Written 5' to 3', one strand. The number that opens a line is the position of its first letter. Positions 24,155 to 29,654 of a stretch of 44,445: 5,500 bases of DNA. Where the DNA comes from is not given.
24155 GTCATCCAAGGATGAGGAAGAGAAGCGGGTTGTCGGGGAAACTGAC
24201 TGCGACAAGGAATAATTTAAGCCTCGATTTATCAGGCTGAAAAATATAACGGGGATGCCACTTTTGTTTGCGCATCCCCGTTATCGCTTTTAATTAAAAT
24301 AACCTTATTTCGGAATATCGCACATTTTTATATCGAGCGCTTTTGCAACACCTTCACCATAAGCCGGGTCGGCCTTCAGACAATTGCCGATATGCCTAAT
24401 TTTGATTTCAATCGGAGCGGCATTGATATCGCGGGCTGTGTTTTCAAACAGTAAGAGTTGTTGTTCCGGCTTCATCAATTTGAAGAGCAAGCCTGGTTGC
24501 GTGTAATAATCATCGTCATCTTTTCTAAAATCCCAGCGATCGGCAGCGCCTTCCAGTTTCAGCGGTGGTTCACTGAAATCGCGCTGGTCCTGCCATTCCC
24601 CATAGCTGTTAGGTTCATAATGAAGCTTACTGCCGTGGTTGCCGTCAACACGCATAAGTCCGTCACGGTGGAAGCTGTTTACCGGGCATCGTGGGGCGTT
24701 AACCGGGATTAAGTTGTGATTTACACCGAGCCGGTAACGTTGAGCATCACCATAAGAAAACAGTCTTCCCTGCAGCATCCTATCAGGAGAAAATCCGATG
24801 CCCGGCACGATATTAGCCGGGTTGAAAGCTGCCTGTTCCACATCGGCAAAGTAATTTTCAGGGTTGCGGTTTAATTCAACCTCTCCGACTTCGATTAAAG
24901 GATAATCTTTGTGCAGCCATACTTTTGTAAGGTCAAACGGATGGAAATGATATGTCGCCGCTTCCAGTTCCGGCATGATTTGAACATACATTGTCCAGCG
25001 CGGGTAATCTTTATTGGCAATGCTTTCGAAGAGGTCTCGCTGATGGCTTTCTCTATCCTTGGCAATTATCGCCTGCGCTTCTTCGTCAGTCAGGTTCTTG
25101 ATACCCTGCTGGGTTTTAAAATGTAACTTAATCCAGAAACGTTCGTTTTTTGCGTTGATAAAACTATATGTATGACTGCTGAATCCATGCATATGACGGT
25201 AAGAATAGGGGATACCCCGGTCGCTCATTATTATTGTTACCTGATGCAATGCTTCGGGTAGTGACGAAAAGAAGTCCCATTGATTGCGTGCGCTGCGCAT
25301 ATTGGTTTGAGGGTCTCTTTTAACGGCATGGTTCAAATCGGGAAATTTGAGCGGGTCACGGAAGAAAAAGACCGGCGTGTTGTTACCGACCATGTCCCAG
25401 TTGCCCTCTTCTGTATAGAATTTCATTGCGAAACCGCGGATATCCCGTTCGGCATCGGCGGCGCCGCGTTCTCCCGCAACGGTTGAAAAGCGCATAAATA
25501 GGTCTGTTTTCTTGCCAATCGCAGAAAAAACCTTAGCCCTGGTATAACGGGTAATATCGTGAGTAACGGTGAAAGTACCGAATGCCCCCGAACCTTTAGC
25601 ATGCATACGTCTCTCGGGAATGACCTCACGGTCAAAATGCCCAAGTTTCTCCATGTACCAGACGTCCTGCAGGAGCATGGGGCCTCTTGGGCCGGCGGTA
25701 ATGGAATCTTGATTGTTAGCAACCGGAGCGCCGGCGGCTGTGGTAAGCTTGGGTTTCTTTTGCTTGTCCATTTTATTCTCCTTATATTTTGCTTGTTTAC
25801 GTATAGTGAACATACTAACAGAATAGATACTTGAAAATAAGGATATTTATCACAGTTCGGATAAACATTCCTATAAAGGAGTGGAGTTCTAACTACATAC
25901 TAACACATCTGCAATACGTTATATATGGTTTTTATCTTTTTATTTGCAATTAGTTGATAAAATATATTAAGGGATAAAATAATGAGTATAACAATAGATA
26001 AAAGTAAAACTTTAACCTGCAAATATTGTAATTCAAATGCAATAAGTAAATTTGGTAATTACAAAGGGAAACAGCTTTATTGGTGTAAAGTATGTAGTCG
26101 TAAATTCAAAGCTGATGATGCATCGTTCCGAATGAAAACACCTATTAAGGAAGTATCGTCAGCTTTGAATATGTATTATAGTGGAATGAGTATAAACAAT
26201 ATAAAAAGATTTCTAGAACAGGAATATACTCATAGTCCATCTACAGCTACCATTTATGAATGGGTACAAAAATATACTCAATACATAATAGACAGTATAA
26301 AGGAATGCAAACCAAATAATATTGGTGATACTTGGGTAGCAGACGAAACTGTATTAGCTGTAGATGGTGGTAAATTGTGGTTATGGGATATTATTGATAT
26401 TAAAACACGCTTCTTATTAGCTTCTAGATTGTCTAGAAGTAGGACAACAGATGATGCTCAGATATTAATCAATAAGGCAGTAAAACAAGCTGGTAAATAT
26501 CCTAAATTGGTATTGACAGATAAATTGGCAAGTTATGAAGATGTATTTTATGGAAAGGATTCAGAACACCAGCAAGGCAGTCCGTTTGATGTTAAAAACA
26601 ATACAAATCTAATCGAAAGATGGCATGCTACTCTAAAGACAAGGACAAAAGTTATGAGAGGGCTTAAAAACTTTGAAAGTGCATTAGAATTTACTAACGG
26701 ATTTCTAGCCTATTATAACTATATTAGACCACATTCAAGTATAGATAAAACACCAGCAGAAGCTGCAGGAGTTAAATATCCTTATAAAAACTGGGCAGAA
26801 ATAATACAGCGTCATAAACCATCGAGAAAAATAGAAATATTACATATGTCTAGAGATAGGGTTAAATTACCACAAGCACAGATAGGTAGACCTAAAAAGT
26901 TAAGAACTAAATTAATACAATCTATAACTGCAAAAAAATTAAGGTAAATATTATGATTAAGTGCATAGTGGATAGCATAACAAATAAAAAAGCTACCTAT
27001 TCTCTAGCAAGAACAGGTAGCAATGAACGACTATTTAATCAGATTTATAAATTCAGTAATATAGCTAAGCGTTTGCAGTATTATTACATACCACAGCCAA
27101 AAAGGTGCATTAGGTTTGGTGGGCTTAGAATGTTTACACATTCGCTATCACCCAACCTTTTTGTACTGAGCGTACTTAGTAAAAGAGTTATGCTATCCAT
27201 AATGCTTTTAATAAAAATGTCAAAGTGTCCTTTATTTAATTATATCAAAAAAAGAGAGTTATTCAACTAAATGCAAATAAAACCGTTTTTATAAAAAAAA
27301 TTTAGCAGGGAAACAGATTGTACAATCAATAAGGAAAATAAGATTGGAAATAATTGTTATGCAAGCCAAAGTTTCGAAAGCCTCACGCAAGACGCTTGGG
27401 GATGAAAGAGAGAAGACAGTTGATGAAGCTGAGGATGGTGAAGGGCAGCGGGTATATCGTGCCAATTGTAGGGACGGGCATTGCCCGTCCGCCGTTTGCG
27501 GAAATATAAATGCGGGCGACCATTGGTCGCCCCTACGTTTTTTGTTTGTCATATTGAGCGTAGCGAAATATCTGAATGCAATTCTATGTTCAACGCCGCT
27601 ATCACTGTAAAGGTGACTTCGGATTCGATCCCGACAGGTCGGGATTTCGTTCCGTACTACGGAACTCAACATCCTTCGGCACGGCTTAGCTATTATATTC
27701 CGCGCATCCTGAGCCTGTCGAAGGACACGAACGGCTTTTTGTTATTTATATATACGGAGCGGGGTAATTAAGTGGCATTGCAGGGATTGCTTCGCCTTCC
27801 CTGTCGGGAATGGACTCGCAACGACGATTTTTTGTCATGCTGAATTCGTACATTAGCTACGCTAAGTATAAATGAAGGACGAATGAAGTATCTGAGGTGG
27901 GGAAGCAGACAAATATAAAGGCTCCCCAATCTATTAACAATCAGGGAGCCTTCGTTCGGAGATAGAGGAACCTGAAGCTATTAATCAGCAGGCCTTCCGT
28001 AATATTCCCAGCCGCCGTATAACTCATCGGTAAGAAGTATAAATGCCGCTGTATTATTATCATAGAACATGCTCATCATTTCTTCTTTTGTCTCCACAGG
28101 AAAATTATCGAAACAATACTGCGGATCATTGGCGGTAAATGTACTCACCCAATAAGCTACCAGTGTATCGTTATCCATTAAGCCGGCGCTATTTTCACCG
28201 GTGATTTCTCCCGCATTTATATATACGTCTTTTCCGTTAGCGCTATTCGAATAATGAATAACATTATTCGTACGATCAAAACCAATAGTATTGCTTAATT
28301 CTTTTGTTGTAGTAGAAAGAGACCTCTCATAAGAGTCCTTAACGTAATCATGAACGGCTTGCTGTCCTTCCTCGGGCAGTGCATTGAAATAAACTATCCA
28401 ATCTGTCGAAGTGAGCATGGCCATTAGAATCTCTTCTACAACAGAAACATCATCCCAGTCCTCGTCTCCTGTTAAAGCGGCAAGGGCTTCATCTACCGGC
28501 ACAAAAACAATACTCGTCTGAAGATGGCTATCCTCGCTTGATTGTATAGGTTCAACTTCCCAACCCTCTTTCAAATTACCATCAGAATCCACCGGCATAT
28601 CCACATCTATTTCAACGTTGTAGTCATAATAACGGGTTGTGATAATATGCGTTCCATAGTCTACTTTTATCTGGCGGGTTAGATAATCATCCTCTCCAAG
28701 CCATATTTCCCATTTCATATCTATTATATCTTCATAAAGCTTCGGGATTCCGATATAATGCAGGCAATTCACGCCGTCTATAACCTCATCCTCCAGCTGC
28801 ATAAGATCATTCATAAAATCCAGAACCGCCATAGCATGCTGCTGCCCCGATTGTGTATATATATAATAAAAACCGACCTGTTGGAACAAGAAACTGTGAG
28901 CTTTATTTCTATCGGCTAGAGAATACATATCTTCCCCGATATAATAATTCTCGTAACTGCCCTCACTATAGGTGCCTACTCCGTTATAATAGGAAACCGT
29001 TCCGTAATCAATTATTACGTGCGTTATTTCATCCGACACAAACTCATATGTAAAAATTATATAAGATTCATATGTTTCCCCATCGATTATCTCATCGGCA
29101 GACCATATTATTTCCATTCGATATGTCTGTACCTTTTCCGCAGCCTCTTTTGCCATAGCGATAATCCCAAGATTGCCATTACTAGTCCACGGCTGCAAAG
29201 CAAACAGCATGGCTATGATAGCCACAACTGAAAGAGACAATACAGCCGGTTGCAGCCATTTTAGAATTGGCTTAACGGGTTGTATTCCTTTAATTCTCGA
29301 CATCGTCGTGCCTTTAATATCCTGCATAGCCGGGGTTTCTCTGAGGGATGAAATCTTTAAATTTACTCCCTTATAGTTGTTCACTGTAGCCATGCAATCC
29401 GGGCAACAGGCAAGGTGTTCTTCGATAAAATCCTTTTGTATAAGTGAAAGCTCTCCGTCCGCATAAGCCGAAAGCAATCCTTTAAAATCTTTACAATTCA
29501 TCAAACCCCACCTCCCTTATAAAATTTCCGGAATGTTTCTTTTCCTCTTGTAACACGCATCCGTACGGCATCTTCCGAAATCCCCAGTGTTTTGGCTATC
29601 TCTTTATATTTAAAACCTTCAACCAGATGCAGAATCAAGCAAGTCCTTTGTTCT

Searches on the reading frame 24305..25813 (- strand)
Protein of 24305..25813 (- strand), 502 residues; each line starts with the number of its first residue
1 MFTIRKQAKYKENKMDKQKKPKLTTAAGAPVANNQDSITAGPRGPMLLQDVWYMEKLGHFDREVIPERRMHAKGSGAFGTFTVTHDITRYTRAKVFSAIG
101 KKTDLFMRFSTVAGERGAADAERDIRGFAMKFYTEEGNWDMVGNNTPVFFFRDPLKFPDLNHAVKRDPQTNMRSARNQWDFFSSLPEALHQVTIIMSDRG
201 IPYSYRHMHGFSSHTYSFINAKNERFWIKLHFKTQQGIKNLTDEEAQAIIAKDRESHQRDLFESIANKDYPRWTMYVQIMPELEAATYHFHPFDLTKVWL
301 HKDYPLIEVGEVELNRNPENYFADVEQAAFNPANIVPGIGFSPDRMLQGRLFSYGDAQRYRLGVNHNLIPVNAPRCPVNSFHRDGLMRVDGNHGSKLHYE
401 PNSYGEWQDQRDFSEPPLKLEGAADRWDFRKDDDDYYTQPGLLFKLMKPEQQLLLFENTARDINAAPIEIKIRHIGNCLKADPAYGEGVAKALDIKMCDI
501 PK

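Call 99: search_protein_families(library=pfam, proteins=[window:24305-25813:-], max_evalue=0.0001)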
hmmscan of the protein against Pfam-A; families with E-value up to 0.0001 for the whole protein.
window:24305-25813:- (502 aa): 2 families
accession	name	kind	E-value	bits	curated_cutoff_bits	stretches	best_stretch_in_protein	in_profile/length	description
PF00199.24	Catalase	-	1.6e-191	636.8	25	1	24-405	1-382/383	Catalase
PF06628.17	Catalase-rel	-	1.5e-16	60.7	30.1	1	432-493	3-65/65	Catalase-related immune-responsive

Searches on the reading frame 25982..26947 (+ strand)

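Call 99: search_protein_families(library=pfam, proteins=[window:25982-26947:+], max_evalue=0.0001)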
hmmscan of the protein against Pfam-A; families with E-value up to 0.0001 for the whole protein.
window:25982-26947:+ (321 aa): 3 families
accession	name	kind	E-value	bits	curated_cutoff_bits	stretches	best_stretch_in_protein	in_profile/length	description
PF13610.12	DDE_Tnp_IS240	-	1.5e-21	77.4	27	1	117-247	3-135/139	DDE domain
PF00665.32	rve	-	1.8e-08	35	32.6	1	115-185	5-78/102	Integrase core domain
PF13683.12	rve_3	-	1.7e-06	28.1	26.5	1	209-256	17-64/67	Integrase core domain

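Call 100: search_protein_families(library=padloc, proteins=[window:25982-26947:+], max_evalue=0.001)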
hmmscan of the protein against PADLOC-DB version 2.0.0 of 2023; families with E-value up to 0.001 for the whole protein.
window:25982-26947:+ (321 aa): 0 families

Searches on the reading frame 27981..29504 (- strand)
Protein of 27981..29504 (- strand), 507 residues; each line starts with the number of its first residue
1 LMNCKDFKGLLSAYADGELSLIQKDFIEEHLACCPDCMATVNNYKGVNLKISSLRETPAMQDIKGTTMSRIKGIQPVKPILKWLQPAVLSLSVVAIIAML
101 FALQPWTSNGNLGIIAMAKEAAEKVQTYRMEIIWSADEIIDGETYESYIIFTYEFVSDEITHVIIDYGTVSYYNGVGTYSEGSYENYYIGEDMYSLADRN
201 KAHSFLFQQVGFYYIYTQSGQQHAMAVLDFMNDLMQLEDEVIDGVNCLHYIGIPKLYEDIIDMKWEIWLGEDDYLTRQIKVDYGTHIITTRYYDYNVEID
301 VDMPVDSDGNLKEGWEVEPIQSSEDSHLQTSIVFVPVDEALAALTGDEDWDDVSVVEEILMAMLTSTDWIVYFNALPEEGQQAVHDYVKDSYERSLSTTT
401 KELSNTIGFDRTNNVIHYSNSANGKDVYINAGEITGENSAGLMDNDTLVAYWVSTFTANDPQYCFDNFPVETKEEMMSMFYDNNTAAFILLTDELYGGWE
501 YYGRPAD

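Call 99: search_protein_families(library=pfam, proteins=[window:27981-29504:-], max_evalue=0.0001)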
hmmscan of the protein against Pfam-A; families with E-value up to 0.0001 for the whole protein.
window:27981-29504:- (507 aa): 1 family
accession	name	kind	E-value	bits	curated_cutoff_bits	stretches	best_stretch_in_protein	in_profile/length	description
PF13490.11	zf-HC2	-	8.4e-12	45.4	22.2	1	4-37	1-34/35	Putative zinc-finger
